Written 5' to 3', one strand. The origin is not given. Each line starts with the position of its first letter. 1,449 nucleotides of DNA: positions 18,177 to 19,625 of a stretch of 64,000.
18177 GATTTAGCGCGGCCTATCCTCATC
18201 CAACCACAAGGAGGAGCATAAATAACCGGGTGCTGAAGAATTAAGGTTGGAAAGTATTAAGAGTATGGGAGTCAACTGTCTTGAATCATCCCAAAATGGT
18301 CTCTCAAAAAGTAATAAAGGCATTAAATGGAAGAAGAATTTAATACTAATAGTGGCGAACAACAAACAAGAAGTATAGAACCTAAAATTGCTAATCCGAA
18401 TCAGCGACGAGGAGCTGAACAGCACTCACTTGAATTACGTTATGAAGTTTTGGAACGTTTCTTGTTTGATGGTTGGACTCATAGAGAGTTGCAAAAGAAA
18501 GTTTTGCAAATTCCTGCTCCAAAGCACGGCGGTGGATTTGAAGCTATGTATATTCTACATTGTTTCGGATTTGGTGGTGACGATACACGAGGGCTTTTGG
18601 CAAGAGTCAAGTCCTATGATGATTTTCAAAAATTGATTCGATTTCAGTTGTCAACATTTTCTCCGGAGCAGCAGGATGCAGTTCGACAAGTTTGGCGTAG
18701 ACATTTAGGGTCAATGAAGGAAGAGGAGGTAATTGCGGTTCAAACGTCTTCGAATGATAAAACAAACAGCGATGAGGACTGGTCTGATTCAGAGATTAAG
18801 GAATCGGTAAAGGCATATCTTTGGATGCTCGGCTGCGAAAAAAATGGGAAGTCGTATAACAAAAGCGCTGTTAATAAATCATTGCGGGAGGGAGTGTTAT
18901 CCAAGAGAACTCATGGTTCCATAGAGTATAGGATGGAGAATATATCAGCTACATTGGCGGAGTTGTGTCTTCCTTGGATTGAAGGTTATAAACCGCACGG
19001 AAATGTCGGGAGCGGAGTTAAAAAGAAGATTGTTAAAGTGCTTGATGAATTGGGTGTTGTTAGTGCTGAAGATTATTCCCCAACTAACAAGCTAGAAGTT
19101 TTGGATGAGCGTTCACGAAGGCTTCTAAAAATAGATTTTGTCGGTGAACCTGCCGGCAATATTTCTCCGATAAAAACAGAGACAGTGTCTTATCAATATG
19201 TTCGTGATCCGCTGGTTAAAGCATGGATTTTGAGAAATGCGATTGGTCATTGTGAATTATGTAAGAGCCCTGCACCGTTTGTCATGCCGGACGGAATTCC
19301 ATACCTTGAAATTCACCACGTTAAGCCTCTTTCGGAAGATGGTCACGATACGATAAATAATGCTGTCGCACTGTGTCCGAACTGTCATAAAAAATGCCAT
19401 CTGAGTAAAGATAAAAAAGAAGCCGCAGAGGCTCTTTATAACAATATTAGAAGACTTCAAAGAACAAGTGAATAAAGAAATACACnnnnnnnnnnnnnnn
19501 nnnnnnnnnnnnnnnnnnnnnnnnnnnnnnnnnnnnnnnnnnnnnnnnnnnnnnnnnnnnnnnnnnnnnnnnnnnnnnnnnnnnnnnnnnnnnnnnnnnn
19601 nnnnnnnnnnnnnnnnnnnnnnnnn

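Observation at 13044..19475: Four-gene Dcm + MORC/GHKL ATPase + Z1 P-loop + HNH module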

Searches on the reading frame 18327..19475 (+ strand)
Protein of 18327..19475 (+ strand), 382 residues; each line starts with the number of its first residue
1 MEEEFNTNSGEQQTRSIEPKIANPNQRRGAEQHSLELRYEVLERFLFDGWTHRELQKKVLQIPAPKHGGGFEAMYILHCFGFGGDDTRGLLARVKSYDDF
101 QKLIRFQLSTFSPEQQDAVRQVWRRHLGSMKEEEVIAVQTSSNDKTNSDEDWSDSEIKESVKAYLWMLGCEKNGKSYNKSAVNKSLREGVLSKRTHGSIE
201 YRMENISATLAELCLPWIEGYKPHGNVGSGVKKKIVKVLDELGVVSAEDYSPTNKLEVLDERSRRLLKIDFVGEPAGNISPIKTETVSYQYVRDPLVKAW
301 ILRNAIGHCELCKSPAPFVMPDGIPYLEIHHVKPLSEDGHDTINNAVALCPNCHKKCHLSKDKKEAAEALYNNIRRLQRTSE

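Call 3: search_protein_families(library=pfam, proteins=[window:18327-19475:+], max_evalue=0.01)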
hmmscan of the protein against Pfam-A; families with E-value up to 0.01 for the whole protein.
window:18327-19475:+ (382 aa): 2 families
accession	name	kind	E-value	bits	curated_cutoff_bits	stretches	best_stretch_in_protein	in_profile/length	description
PF01844.29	HNH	-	8.9e-12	45.4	21.4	1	309-358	1-45/47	HNH endonuclease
PF13391.12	HNH_2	-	0.0019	18.4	21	1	309-355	1-56/66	HNH endonuclease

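Call 4: search_protein_families(library=padloc, proteins=[window:18327-19475:+], max_evalue=0.01)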
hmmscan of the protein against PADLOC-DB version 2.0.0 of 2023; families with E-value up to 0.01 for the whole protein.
window:18327-19475:+ (382 aa): 6 families
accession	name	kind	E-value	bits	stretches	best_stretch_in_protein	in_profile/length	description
PDLC03656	mREase_IV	-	6.8e-38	129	1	249-379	148-277/277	Type IV methyl-directed restriction enzyme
PDLC05008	PDC-S36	-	7.1e-23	79.7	1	149-242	4-95/280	-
PDLC03662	mREase_IV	-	6.1e-11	39.5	1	259-378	436-555/560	Type IV methyl-directed restriction enzyme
PDLC03514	REase_II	-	0.00067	17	1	326-363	308-344/386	Type II restriction enzyme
PDLC00740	Effector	-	0.0033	14.3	0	287-362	10-102/391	Endonuclease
PDLC01999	SAVED1--SAVED_HNH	-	0.0061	13.6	0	285-361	8-98/387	-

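Call 5: search_protein_families(library=ncbifam, proteins=[window:18327-19475:+], max_evalue=0.01)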
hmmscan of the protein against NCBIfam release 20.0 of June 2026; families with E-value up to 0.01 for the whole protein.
window:18327-19475:+ (382 aa): 3 families
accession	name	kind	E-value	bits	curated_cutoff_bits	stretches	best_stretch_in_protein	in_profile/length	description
NF040563.1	guided_IscB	equivalog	1e-07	31.4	175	1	297-373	183-252/314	RNA-guided endonuclease IscB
NF045808.1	PT-DNA_restrict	exception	0.00049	19.3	180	1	282-355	150-221/284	phosphorothioated DNA-binding restriction endonuclease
NF058586.1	HNHNucHlpB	equivalog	0.00069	20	130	1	303-379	3-68/99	HNH nuclease-like protein HlpB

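Call 16: find_homologous_proteins(query=window:18327-19475:+, max_evalue=0.00001)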
Query window:18327-19475:+ (382 aa): 157 proteins with E <= 0.00001 among 3358 candidates; the best 120 are listed.
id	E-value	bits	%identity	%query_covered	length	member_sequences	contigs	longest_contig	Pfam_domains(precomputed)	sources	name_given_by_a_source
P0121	7.1e-261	883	100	100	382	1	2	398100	PF01844.30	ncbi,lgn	ncbi:MAG: HNH endonuclease [Candidatus Omnitrophota bacterium]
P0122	1.8e-172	592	69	99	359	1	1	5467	PF01844.30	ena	-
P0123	1.3e-164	566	74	85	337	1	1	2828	-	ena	-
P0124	2.9e-152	525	62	96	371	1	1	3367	PF01844.30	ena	-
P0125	7.6e-123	428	72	68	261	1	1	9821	PF01844.30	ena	-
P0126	4.1e-104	367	67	61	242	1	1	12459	PF01844.30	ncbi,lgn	-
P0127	2.6e-99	351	63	61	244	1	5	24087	PF01844.30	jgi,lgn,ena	-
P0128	3.5e-99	351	65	60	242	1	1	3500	PF01844.30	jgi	-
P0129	7.2e-78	280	47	74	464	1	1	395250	PF01844.30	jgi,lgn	jgi:5-methylcytosine-specific restriction protein A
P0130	4.7e-76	274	54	60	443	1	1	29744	PF01844.30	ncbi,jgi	-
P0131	2.0e-75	272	50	64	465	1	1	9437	PF01844.30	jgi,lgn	jgi:5-methylcytosine-specific restriction protein A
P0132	7.5e-74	267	44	79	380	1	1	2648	PF01844.30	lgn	-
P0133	3.1e-73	265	52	62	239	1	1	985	PF01844.30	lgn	-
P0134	4.9e-73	264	54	60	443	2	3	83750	PF01844.30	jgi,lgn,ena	jgi:5-methylcytosine-specific restriction protein A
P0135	6.4e-73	264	49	67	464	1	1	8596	PF01844.30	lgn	-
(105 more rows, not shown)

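Call 27: find_encoding_contigs(protein=P0122, flank=6000, max_places=2)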
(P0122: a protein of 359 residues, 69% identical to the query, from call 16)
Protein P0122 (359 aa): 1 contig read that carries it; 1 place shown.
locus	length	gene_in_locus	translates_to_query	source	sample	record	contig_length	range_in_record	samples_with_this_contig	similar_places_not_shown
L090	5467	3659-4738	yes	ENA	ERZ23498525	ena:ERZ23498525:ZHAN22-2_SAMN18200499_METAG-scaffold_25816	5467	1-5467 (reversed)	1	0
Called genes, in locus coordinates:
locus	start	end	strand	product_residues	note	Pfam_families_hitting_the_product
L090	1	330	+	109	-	?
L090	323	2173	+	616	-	PF09369:MZB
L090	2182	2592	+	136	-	PF03852:Vsr, PF18741:MTES_1575 (faint)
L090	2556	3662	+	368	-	PF00145:DNA_methylase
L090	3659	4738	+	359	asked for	PF01844:HNH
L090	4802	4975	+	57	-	-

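Call 28: find_encoding_contigs(protein=P0124, flank=6000, max_places=2)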
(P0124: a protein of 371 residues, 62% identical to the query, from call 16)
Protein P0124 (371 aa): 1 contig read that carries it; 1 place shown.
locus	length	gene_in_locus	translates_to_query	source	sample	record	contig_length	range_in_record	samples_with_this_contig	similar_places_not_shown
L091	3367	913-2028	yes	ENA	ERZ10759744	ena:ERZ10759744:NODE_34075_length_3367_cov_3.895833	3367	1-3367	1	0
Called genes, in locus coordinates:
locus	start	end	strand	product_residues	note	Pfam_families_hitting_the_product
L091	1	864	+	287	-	?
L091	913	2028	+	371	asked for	PF01844:HNH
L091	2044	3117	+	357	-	-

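Call 29: find_encoding_contigs(protein=P0127, flank=8000, max_places=3)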
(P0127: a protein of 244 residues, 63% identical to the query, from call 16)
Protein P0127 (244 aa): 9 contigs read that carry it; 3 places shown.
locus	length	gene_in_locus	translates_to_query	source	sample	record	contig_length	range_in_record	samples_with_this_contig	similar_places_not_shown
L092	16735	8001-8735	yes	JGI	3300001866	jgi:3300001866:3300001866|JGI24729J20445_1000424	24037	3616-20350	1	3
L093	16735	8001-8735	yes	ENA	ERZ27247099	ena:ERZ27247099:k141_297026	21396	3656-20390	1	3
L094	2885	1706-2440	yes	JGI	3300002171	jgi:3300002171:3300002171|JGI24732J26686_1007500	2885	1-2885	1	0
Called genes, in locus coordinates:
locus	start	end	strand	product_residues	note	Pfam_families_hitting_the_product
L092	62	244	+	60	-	-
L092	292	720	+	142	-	PF13276:HTH_21, PF00665:rve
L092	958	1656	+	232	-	-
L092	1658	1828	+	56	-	PF21531:Rv2175c_wHTH (weak), PF12728:HTH_17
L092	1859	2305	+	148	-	PF03852:Vsr, PF18741:MTES_1575 (faint)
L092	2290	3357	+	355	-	PF00145:DNA_methylase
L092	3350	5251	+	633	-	PF13589:HATPase_c_3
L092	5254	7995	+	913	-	PF00580:UvrD-helicase, PF13245:AAA_19, PF13604:AAA_30 (faint), PF13361:UvrD_C, PF13538:UvrD_C_2 (weak), PF12705:PDDEXK_1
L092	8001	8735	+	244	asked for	PF01844:HNH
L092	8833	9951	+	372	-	PF00145:DNA_methylase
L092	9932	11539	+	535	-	PF09254:FokI_cleav_dom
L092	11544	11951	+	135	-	PF03852:Vsr, PF18741:MTES_1575 (faint), PF04480:DUF559 (weak)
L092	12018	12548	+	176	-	-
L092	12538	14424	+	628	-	PF01935:DUF87 (weak)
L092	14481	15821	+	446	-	-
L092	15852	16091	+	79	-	-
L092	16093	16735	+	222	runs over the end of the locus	-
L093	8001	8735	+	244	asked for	PF01844:HNH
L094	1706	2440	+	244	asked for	PF01844:HNH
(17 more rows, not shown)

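Call 32: search_solved_structures(query=A2, max_evalue=1, show_alignments=2)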
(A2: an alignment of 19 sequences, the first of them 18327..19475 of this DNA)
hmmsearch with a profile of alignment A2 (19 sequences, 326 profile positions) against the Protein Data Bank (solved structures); distinct sequences matched with E-value up to 1: 17.
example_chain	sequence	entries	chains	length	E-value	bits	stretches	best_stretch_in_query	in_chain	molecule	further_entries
6ghc_A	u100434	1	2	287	2e-52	181.7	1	196-323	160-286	5-methylcytosine-specific restriction enzyme A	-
5zmm_A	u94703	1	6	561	6.2e-15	58.5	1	228-324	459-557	Uncharacterized protein McrA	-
9nvu_P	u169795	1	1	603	5.1e-06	29.1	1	270-316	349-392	OrufIscB-REC-swap 49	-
6me0_C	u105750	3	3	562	0.00018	24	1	251-306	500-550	Maturase reverse transcriptase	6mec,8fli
9k2z_A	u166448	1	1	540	0.00091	21.7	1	269-302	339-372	HfmIscB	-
7utn_D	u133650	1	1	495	0.0064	19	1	274-310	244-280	IscB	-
7xht_A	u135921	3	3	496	0.0065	18.9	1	274-310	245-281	OgeuIscB | IscB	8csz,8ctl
9liq_A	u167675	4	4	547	0.0066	18.9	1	274-310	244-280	Iscb | Iscb+Twin-Strep-tag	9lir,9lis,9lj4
9sjn_A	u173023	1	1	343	0.012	18.1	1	273-301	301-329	Cas8f fusion with HNH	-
8ydb_J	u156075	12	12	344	0.012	18.1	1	273-301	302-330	Cas8f fusion with HNH | HNH endonuclease | a protein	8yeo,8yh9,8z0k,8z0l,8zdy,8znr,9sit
8fm1_A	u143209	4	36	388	0.013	17.9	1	242-303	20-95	SAVED domain-containing protein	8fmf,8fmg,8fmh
8w1p_G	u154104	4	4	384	0.014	17.9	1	273-301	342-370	Cas8 | Cas8f fusion with HNH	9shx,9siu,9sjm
6ghs_A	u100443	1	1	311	0.016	17.7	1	243-301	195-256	TagI restriction endonuclease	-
11hr_A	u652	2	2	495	0.017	17.5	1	274-309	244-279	IscB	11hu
5mkw_A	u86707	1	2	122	0.046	16.2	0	268-310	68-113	DNA annealing helicase and endonuclease ZRANB3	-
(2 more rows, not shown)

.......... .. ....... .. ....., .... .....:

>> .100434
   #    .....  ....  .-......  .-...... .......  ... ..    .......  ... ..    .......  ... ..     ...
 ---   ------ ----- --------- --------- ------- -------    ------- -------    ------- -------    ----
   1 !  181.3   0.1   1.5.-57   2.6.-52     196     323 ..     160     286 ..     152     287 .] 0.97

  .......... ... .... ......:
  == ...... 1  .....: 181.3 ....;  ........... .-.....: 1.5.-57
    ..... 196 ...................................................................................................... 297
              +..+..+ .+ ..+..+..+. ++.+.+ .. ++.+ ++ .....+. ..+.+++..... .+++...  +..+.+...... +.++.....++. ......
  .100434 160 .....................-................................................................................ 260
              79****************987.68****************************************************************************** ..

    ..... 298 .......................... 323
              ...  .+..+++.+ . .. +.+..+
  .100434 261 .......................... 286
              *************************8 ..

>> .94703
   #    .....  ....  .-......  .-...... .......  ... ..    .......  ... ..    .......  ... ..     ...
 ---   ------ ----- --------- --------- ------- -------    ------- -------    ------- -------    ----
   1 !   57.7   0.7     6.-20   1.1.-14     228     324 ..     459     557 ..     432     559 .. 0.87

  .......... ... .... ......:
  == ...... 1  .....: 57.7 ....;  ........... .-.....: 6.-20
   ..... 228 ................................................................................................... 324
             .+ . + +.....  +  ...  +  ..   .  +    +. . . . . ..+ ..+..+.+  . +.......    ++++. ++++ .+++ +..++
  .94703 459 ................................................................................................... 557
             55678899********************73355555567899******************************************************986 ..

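Call 34: find_related_loci(query=A2, collection=metagenome_contigs, flank=7000)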
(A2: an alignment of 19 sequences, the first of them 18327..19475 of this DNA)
Query A2 (382 aa) in metagenome_contigs; peptide patterns used: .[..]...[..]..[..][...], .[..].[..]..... (x = any residue, [..] = any of these).
600 stretches matched a pattern (row limit reached: there are more); 471 encode a relative of the query (tblastn E <= 1e-3); the best 80 are kept; 80 distinct loci.
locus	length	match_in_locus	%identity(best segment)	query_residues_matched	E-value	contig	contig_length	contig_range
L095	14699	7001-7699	63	149-381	1e-102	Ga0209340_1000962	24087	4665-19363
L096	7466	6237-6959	53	138-377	4e-81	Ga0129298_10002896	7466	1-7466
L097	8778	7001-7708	52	147-382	3e-78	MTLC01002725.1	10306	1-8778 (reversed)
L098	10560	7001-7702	52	144-377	9e-77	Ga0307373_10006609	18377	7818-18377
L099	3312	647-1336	52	148-377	8e-74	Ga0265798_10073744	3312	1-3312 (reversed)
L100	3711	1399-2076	51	152-377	2e-73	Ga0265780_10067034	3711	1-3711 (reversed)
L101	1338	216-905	50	150-379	8e-78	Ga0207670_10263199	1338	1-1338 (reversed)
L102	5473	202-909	49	142-377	2e-72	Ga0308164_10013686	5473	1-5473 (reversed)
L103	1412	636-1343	49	142-377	1e-76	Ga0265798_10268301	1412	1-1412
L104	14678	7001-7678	50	152-377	8e-72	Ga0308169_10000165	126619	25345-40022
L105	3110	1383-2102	48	139-378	5e-72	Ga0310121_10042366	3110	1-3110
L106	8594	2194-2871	50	152-377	2e-71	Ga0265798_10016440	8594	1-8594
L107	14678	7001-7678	51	152-377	3e-71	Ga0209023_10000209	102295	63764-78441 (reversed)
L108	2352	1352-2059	46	144-379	7e-73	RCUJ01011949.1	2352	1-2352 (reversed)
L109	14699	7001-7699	50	144-377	3e-71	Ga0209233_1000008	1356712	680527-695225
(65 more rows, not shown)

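Call 45: predict_structure(alignment_id=A3)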
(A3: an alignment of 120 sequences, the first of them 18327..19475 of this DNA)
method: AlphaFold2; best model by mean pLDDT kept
length: 382 residues; sequences in the alignment: 120
mean_pLDDT: 86.6   pTM: 0.64
mean pLDDT of the five models: 86.6, 86.1, 86.0, 84.5, 83.7
residues with pLDDT >= 90: 237; 70-90: 87; 50-70: 30; < 50: 28
segments of 3 or more residues with pLDDT < 50: 1-13, 134-148
pLDDT, mean of each block of 10 residues (from residue 1): 43 59 81 91 84 88 78 86 67 69 76 84 76 42 44 96 98 97 98 96 97 97 92 97 98 97 97 96 93 98 98 98 97 97 98 98 97 96 61
secondary structure, 60 per line:
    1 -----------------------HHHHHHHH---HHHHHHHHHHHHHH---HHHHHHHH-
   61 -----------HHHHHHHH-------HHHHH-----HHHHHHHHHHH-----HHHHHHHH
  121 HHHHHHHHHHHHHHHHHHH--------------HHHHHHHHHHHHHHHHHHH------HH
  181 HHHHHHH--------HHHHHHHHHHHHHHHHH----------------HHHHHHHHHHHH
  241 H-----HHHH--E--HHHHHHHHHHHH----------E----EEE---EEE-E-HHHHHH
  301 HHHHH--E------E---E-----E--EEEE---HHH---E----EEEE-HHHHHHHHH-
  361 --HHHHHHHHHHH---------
elements in order: H24-31 H35-48 H52-59 H72-79 H87-91 H97-107 H113-139 H154-172 H179-187 H196-212 H229-241 H247-250 H256-267 E283-285 E289-291 H295-305 E328-331 E346-349 H351-359 H363-373

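Call 47: fold_search(model_id=the predicted structure, library=pdb)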
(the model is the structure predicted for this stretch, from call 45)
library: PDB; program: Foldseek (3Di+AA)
matches with E <= 10: 164; with E <= 0.001: 6
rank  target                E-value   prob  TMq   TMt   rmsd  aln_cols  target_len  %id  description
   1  6ghc_A                5.8e-10  1.00  0.24  0.33  21.0       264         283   30  Modification dependent EcoKMcrA restriction endonuclease (released 2018-08-08)
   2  6ghc_B                1.0e-09  1.00  0.24  0.32  18.9       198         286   38  Modification dependent EcoKMcrA restriction endonuclease (released 2018-08-08)
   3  5zmm_F                1.7e-04  1.00  0.22  0.19  12.1       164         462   24  Structure of the Type IV phosphorothioation-dependent restriction endonuclease ScoMcrA (released 2018-09-26)
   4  5zmm_C                6.0e-04  1.00  0.22  0.17  11.8       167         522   24  Structure of the Type IV phosphorothioation-dependent restriction endonuclease ScoMcrA (released 2018-09-26)
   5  5zmm_A                6.0e-04  1.00  0.22  0.17  11.1       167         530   24  Structure of the Type IV phosphorothioation-dependent restriction endonuclease ScoMcrA (released 2018-09-26)
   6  5zmm_E                9.5e-04  1.00  0.23  0.18  11.1       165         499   24  Structure of the Type IV phosphorothioation-dependent restriction endonuclease ScoMcrA (released 2018-09-26)
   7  5zmm_B                1.4e-03  1.00  0.23  0.17  11.0       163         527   24  Structure of the Type IV phosphorothioation-dependent restriction endonuclease ScoMcrA (released 2018-09-26)
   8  5zmm_D                1.4e-03  1.00  0.23  0.18  11.3       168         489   23  Structure of the Type IV phosphorothioation-dependent restriction endonuclease ScoMcrA (released 2018-09-26)
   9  9dih_A                4.4e-02  1.00  0.15  0.16   4.9       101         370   23  CBASS Pseudomonas syringae Cap5 tetramer with DNA duplex and 3'2'-c-diAMP cyclic dinucleotide ligand (released 2025-06-18)
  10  9k32_A                4.9e-02  0.30  0.19  0.11  24.3       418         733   11  Cryo-EM structure of the NbaCas9-guide RNA-target DNA complex (released 2026-02-04)
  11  9liq_A                5.1e-02  0.98  0.17  0.13  14.4       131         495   20  CryoEM Structures Uncover the Unexpected Hinges of IscB for Enhanced Gene Editing (released 2026-01-21)
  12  8fmf_A                5.4e-02  1.00  0.15  0.15   5.0        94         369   23  Structure of CBASS Cap5 from Pseudomonas syringae as an activated tetramer with the cyclic dinucleotide 3'2'-c-diAMP l (released 2024-02-07)
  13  8fmh_C                6.0e-02  0.99  0.15  0.16   5.1       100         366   23  Structure of CBASS Cap5 from Pseudomonas syringae as an activated tetramer with the cyclic dinucleotide 3'2'-c-dGAMP l (released 2024-02-07)
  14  9dif_A                6.6e-02  0.99  0.16  0.16   5.1        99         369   23  CBASS Pseudomonas syringae Cap5 tetramer with DNA duplex and 3'2'-c-GAMP cyclic dinucleotide ligand (released 2025-06-18)
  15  8fmh_E                6.6e-02  0.99  0.15  0.16   5.7        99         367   26  Structure of CBASS Cap5 from Pseudomonas syringae as an activated tetramer with the cyclic dinucleotide 3'2'-c-dGAMP l (released 2024-02-07)
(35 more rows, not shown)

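Call 64: find_encoding_contigs(protein=P0126, flank=8000, max_places=2)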
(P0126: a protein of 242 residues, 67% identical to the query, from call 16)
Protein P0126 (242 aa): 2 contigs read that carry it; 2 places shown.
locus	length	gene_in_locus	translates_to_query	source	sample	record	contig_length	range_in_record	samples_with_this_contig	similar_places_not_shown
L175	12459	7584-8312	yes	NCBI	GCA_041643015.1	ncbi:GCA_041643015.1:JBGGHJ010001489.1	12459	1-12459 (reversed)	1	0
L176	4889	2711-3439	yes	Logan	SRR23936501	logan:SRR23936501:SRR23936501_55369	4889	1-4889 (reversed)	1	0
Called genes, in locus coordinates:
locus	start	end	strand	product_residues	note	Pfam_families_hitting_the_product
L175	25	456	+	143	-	PF12651:RHH_3 (faint), PF01402:RHH_1 (faint)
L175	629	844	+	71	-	-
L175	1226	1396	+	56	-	PF12728:HTH_17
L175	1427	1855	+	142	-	PF03852:Vsr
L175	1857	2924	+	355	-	PF00145:DNA_methylase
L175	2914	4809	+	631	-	PF13589:HATPase_c_3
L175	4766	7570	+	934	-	PF00580:UvrD-helicase, PF13245:AAA_19, PF13604:AAA_30 (faint), PF13361:UvrD_C, PF13538:UvrD_C_2 (weak), PF12705:PDDEXK_1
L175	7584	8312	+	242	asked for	PF01844:HNH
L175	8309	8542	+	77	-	-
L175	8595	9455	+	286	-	PF09521:RE_NgoPII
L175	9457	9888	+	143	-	PF03852:Vsr, PF18741:MTES_1575 (faint)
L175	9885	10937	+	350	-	PF00145:DNA_methylase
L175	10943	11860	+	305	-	-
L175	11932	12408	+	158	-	PF13525:YfiO (faint)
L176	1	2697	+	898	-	?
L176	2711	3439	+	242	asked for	PF01844:HNH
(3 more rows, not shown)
